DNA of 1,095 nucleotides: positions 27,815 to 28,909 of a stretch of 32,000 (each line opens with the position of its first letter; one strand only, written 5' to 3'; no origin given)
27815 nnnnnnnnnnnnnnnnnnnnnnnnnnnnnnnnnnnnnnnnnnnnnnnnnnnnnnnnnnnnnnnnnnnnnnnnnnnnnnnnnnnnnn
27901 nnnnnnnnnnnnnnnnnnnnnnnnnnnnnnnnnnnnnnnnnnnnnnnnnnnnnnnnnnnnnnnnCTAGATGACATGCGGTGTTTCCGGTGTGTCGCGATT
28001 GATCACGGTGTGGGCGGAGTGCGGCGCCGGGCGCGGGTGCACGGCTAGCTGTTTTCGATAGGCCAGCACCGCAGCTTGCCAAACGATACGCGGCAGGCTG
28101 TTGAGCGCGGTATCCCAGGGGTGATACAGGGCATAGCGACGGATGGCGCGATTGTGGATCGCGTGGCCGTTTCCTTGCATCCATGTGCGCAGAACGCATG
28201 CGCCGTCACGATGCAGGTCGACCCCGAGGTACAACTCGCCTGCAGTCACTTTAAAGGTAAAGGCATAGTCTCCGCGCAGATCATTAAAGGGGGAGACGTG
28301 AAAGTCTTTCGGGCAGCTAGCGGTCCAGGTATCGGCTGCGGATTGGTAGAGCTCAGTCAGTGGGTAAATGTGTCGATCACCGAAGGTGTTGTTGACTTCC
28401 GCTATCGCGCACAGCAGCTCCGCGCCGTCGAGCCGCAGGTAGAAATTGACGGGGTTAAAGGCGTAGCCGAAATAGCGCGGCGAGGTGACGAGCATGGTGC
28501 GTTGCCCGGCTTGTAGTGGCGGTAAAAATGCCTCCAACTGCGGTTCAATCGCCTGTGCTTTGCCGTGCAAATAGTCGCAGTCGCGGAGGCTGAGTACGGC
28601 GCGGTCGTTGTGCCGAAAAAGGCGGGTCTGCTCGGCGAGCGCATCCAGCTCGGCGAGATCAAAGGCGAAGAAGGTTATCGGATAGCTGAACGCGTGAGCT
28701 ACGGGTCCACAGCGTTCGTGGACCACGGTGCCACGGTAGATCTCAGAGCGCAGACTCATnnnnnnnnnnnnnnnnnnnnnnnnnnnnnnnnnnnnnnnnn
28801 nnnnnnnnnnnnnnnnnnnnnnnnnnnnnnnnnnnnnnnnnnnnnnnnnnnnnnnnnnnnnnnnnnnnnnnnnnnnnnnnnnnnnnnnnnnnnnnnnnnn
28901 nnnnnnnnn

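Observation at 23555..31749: ECF-sigma/ZAS-controlled fatty-acid modification supercluster (desaturase, two Cfa-type methylases, FAD desaturase-like, DUF1365, DUF1295, SRPBCC, NTF2-like lipoprotein)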

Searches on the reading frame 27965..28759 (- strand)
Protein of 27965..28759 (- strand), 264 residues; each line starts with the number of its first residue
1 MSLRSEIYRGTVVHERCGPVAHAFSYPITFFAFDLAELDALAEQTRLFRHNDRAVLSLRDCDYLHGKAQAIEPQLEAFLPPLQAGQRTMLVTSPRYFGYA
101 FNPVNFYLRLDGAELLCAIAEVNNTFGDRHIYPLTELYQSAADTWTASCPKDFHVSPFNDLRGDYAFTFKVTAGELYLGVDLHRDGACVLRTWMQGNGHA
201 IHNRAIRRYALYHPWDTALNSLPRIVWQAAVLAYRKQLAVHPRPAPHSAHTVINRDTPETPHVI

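Call 5: search_protein_families(library=pfam, proteins=[window:27965-28759:-], max_evalue=0.01)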
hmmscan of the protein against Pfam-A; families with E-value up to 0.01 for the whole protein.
window:27965-28759:- (264 aa): 1 family
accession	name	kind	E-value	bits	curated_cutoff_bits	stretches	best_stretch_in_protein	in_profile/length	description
PF07103.16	DUF1365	-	2.8e-63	214.1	25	1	7-246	1-235/235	Protein of unknown function (DUF1365)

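Call 6: search_protein_families(library=ncbifam, proteins=[window:27965-28759:-], max_evalue=0.01)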
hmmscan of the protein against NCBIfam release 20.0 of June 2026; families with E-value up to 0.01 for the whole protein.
window:27965-28759:- (264 aa): 0 families

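Call 17: find_homologous_proteins(query=window:27965-28759:-, max_evalue=0.00001)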
Query window:27965-28759:- (264 aa): 477 proteins with E <= 0.00001 among 1091 candidates; the best 120 are listed.
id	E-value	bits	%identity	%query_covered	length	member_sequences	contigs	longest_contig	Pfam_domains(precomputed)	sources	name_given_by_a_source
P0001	1.9e-178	610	98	100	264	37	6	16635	PF07103.17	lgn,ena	-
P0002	4.6e-123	428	69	98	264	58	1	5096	PF07103.17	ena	-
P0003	5.7e-121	421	68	98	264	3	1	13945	PF07103.17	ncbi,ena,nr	ncbi:MAG TPA: hypothetical protein DD622_00425 [Opitutae bacterium]|nr:hypothetical protein [Opituta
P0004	1.3e-117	410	66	98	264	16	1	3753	PF07103.17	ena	-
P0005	2.0e-114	400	65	97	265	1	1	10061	PF07103.17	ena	-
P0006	1.7e-112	393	61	100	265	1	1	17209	PF07103.17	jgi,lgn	jgi:DUF1365 family protein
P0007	1.8e-111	390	65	98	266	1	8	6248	PF07103.17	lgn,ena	-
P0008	3.0e-111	389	63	98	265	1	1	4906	PF07103.17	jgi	jgi:DUF1365 family protein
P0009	5.1e-111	388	64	97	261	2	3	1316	PF07103.17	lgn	-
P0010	5.4e-111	388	63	98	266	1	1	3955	PF07103.17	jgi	-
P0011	1.2e-110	387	64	98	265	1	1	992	PF07103.17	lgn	-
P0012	4.6e-110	385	62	98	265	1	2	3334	PF07103.17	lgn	-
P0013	6.0e-110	385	63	95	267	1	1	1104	PF07103.17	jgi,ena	-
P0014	8.3e-110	384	62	98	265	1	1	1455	PF07103.17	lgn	-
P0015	1.1e-109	384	62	98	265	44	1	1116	PF07103.17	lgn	-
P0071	3.1e-105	369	61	100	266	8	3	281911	PF07103.17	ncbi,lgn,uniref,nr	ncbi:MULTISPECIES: DUF1365 domain-containing protein [unclassified Lentimonas]|uniref:DUF1365 domain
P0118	6.5e-102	359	58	100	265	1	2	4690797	PF07103.17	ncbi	ncbi:DUF1365 domain-containing protein [Coraliomargarita sp. W4R53]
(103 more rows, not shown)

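Call 19: find_encoding_contigs(protein=P0118, flank=10000, max_places=2)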
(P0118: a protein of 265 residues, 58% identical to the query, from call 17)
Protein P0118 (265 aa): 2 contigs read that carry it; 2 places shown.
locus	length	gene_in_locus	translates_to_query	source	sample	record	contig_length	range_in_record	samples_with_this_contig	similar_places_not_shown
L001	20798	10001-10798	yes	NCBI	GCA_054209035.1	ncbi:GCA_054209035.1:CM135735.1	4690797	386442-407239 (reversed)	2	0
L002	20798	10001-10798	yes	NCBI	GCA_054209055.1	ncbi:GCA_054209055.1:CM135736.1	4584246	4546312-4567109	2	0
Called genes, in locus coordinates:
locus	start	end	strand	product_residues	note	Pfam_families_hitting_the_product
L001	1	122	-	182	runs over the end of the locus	-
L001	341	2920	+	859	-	PF00133:tRNA-synt_1, PF09334:tRNA-synt_1g, PF13603:tRNA-synt_1_2, PF09334:tRNA-synt_1g (weak), PF00133:tRNA-synt_1, PF08264:Anticodon_1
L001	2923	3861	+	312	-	-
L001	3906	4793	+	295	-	PF17930:LpxI_N, PF06230:LpxI_C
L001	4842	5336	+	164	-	PF07963:N_methyl (weak)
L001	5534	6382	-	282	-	-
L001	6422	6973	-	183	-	-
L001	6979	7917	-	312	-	-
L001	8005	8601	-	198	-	PF12680:SnoaL_2 (weak)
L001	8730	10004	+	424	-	PF01266:DAO (weak), PF13450:NAD_binding_8, PF01593:Amino_oxidase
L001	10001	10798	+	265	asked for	PF07103:DUF1365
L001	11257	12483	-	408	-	PF02353:CMAS, PF13489:Methyltransf_23, PF13847:Methyltransf_31, PF08241:Methyltransf_11, PF08242:Methyltransf_12, PF13649:Methyltransf_25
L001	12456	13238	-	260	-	PF06966:DUF1295, PF02544:Steroid_dh (weak)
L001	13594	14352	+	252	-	-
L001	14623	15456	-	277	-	PF00578:AhpC-TSA, PF02630:SCO1-SenC, PF08534:Redoxin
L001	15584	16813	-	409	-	PF08240:ADH_N, PF16912:Glu_dehyd_C, PF00107:ADH_zinc_N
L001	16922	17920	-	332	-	PF00056:Ldh_1_N, PF02866:Ldh_1_C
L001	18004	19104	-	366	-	PF00596:Aldolase_II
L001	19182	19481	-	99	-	PF03319:EutN_CcmL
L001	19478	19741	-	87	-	PF03319:EutN_CcmL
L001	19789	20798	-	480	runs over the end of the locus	PF00171:Aldedh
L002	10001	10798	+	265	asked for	PF07103:DUF1365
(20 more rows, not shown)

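Call 20: find_encoding_contigs(protein=P0071, flank=10000, max_places=2)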
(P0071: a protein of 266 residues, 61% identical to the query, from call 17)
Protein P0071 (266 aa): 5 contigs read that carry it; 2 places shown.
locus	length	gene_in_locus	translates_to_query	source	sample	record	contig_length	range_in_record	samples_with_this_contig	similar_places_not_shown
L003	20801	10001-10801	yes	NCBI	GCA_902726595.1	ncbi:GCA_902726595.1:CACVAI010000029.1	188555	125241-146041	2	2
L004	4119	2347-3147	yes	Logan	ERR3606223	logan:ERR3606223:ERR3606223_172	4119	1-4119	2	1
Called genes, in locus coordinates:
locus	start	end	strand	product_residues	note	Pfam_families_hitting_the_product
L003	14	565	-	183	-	PF13590:DUF4136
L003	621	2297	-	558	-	PF03573:OprD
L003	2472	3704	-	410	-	PF03349:Toluene_X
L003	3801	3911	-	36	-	-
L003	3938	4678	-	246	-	-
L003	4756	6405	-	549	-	PF00884:Sulfatase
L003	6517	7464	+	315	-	PF12833:HTH_18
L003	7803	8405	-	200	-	PF12680:SnoaL_2 (weak)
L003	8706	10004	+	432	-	PF01266:DAO (weak), PF01593:Amino_oxidase, PF13450:NAD_binding_8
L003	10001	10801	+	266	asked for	PF07103:DUF1365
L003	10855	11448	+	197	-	PF04542:Sigma70_r2, PF08281:Sigma70_r4_2, PF22233:PhyR_sigma-like (weak)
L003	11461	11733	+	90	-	-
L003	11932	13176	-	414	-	PF02353:CMAS, PF13489:Methyltransf_23, PF13847:Methyltransf_31 (faint), PF08241:Methyltransf_11, PF08242:Methyltransf_12, PF13649:Methyltransf_25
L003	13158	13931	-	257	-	PF06966:DUF1295, PF02544:Steroid_dh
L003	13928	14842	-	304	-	PF00487:FA_desaturase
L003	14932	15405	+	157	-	-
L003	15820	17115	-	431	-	PF00275:EPSP_synthase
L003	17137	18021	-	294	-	-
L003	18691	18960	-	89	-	PF01381:HTH_3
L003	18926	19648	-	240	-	-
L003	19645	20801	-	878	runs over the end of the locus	PF12419:DUF3670, PF00176:SNF2-rel_dom, PF00270:DEAD (weak), PF04851:ResIII (weak), PF00271:Helicase_C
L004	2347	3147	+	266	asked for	PF07103:DUF1365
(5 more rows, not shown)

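Call 40: search_dna_similar(query=window:27965-28759:-, collection=plasmids, mode=protein, max_rows=25)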
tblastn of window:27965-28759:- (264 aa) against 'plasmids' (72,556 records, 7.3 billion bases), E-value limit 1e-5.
Records with a match: 80; places in all: 85; records where one place covers at least 80% of the query: 59.
Best place of each record, by identity: <60% 80.
By first word of the organism name: Ensifer 11; Shinella 8; Aminobacter 6; Pseudoalteromonas 6; Azospirillum 5; Rhizobium 5; Cupriavidus 4; Salinivibrio 4; Caballeronia 3; Paracoccus 3; and 18 more.
By predicted mobility (MOB-suite, as given by PLSDB): non-mobilizable 65; mobilizable 9; conjugative 6.
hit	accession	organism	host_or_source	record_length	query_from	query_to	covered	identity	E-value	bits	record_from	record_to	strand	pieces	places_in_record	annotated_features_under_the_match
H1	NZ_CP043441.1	Cupriavidus campinensis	cell culture,soil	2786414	7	246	91%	37.1%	2e-23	106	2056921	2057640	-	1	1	none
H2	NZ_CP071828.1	Burkholderia anthina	pure culture,RoundUp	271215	2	262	99%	33.6%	3e-24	108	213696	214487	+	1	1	DUF1365 domain-containing protein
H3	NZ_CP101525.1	Burkholderia arboris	mixed culture,soil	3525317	2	262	99%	33.6%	3e-24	108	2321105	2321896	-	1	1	none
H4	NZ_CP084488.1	Ensifer adhaerens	cellculture,soil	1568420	1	255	97%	33.6%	7e-17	87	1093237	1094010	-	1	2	none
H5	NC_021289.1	Caballeronia insecticola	-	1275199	4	251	94%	34.0%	2e-17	89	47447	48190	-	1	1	none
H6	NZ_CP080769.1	Cupriavidus pinatubonensis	genomic assembly,soil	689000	7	246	91%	35.1%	3e-19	94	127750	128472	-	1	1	DUF1365 domain-containing protein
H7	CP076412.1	Ralstonia wenshanensis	soil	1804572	1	260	98%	32.2%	3e-17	88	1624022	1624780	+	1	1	DUF1365 domain-containing protein | FAD-dependent oxidoreductase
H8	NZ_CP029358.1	Azospirillum thermophilum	cell culture,hot spring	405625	5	246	92%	34.3%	2e-20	98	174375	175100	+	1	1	DUF1365 domain-containing protein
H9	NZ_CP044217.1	Mesorhizobium terrae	soil,soil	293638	3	260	98%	31.8%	3e-20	97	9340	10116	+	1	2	DUF1365 family protein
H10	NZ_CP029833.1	Azospirillum ramasamyi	single cell,Cow dung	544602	5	240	89%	34.7%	2e-14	80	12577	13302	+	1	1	DUF1365 domain-containing protein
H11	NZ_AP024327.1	Caballeronia sp. NK8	-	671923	10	251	92%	33.3%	5e-17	87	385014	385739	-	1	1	DUF1365 domain-containing protein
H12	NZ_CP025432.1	Paracoccus zhejiangensis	single cell,sludge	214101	11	263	96%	31.5%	1e-13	78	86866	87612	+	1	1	DUF1365 domain-containing protein | cyclopropane-fatty-acyl-phospholipid synthase family protein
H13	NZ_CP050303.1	Phyllobacterium sp. 628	Oxytropis pumilio,cell culture,root ...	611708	5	253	94%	31.9%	1e-17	90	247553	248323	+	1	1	DUF1365 domain-containing protein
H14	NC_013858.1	Azospirillum sp. B510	-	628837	5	240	89%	33.3%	6e-15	82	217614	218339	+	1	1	DUF1365 domain-containing protein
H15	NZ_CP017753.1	Cupriavidus sp. USMAHM13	cell culture,Paddy field, Sungai Manik, ...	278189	5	236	88%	33.9%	2e-17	89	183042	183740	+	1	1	DUF1365 domain-containing protein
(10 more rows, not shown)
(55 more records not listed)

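Call 41: get_annotated_region(hit=H12, flank=8000)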
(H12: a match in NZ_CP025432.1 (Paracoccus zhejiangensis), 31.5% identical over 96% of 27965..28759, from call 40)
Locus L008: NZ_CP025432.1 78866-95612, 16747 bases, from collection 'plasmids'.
description: Paracoccus zhejiangensis strain J6 plasmid pPZ02, complete sequence
organism: Paracoccus zhejiangensis (NCBI taxid 1077935)
taxonomy: Bacteria; Pseudomonadota; Alphaproteobacteria; Rhodobacterales; Paracoccaceae; Paracoccus; Paracoccus zhejiangensis
host: -; source: single cell,sludge; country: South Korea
typing (MOB-suite, as given by PLSDB): mobilizable; replicon rep_cluster_517; relaxase MOBP
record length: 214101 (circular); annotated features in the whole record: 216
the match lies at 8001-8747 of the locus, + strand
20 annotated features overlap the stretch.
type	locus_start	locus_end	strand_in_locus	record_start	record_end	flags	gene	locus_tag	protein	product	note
CDS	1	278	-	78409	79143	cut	-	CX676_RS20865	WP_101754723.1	hypothetical protein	-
CDS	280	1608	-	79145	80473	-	-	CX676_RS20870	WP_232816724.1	hypothetical protein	-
CDS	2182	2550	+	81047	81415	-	-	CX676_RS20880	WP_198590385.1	transposase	GO:0006313 - DNA transposition [Evidence IEA]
CDS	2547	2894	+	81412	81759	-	tnpB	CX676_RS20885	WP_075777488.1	IS66 family insertion sequence element accessory protein TnpB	-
CDS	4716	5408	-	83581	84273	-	-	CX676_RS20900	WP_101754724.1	anti-sigma factor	-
CDS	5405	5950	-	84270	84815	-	-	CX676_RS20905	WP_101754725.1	sigma-70 family RNA polymerase sigma factor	GO:0006352 - DNA-templated transcription initiation [Evidence IEA]; GO:0006355 - regulation of DNA-templated ...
CDS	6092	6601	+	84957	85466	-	-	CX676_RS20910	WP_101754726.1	fasciclin domain-containing protein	-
CDS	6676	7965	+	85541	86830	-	-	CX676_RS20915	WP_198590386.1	FAD-dependent oxidoreductase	-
CDS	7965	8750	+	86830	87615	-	-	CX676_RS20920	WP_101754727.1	DUF1365 domain-containing protein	-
CDS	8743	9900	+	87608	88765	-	-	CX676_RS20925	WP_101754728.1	cyclopropane-fatty-acyl-phospholipid synthase family protein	-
CDS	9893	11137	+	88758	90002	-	-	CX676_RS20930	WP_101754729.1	MFS transporter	-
CDS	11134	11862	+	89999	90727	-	-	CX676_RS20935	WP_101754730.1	SDR family NAD(P)-dependent oxidoreductase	-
CDS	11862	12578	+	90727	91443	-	-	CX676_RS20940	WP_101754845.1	tryptophan-rich sensory protein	-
CDS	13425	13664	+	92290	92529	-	-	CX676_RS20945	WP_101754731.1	hypothetical protein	-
CDS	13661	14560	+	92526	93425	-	-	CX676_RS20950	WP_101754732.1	zincin-like metallopeptidase domain-containing protein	-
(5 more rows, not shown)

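Call 42: get_annotated_region(hit=H2, flank=8000)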
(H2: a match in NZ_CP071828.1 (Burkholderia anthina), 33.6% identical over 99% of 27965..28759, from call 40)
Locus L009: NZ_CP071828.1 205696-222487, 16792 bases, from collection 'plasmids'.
description: Burkholderia anthina strain 1CH1 plasmid unnamed4, complete sequence
organism: Burkholderia anthina (NCBI taxid 179879)
taxonomy: Bacteria; Pseudomonadota; Betaproteobacteria; Burkholderiales; Burkholderiaceae; Burkholderia; Burkholderia anthina
host: -; source: pure culture,RoundUp; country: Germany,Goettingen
typing (MOB-suite, as given by PLSDB): conjugative; replicon rep_cluster_1398; relaxase MOBH,MOBP; mating-pair formation MPF_T
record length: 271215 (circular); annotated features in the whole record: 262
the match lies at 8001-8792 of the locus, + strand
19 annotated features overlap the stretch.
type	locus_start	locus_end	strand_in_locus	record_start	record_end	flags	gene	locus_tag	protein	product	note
CDS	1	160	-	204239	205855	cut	-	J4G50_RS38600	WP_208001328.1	Mu transposase C-terminal domain-containing protein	-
CDS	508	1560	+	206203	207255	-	-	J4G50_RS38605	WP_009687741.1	LacI family DNA-binding transcriptional regulator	GO:0006351 - DNA-templated transcription [Evidence IEA]; GO:0045892 - negative regulation of DNA-templated ...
CDS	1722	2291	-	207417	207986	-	-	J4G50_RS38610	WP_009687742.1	lipocalin family protein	-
CDS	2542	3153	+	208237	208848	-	-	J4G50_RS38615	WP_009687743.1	sigma-70 family RNA polymerase sigma factor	GO:0006352 - DNA-templated transcription initiation [Evidence IEA]; GO:0006355 - regulation of DNA-templated ...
CDS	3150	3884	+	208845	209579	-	-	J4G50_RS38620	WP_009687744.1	anti-sigma factor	-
CDS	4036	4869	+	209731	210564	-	-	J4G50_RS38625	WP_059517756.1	DUF1295 domain-containing protein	-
CDS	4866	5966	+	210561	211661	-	-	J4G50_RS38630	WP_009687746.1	class I SAM-dependent methyltransferase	-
CDS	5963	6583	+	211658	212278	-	-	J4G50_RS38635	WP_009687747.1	lipocalin family protein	-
CDS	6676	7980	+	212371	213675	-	-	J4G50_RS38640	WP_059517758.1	FAD-dependent oxidoreductase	-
CDS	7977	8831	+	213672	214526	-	-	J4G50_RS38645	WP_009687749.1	DUF1365 domain-containing protein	-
CDS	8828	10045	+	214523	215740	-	-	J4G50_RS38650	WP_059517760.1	cyclopropane-fatty-acyl-phospholipid synthase family protein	-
CDS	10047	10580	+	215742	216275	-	-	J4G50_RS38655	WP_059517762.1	chalcone isomerase family protein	-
CDS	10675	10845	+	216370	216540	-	-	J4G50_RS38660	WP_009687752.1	DUF2256 domain-containing protein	-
CDS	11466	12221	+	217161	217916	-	-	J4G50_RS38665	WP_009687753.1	hypothetical protein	-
CDS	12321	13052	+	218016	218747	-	-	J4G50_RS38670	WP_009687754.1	GTP cyclohydrolase I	-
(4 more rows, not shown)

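Call 44: get_annotated_region(hit=H8, flank=8000)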
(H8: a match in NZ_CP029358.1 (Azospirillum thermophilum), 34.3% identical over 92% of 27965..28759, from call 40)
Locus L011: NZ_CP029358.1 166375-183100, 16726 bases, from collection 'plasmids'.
description: Azospirillum thermophilum strain CFH 70021 plasmid unnamed3
organism: Azospirillum thermophilum (NCBI taxid 2202148)
taxonomy: Bacteria; Pseudomonadota; Alphaproteobacteria; Rhodospirillales; Azospirillaceae; Azospirillum; Azospirillum thermophilum
host: -; source: cell culture,hot spring; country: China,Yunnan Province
typing (MOB-suite, as given by PLSDB): non-mobilizable
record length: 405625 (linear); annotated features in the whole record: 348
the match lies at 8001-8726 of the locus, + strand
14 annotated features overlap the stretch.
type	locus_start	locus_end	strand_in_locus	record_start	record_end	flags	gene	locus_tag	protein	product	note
CDS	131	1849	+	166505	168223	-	-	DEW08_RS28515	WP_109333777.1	solute carrier family 23 protein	GO:0055085 - transmembrane transport [Evidence IEA]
CDS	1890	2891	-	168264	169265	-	-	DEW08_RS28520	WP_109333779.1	bile acid:sodium symporter family protein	GO:0006810 - transport [Evidence IEA]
CDS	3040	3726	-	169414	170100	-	-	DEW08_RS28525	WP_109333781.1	ChrR family anti-sigma-E factor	GO:0045892 - negative regulation of DNA-templated transcription [Evidence IEA]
CDS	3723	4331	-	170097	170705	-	-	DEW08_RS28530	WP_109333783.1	sigma-70 family RNA polymerase sigma factor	GO:0006352 - DNA-templated transcription initiation [Evidence IEA]; GO:0006355 - regulation of DNA-templated ...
CDS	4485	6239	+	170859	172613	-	-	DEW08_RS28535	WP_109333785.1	thiamine pyrophosphate-dependent enzyme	-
CDS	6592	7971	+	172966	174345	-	-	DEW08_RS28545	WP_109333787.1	FAD-dependent oxidoreductase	-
CDS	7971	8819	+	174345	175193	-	-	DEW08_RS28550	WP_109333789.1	DUF1365 domain-containing protein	-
CDS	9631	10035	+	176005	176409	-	-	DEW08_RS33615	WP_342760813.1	class I SAM-dependent methyltransferase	-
CDS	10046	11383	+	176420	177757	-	-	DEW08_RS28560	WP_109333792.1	MFS transporter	GO:0055085 - transmembrane transport [Evidence IEA]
CDS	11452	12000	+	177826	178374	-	-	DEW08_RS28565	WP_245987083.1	DUF3833 domain-containing protein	-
CDS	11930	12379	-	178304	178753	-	-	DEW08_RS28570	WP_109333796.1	nuclear transport factor 2 family protein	-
CDS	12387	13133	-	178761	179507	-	-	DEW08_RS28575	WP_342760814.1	SDR family NAD(P)-dependent oxidoreductase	-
CDS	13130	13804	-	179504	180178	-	-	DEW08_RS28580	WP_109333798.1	DUF6134 family protein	-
CDS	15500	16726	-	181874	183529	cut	-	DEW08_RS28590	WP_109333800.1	thiamine pyrophosphate-binding protein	-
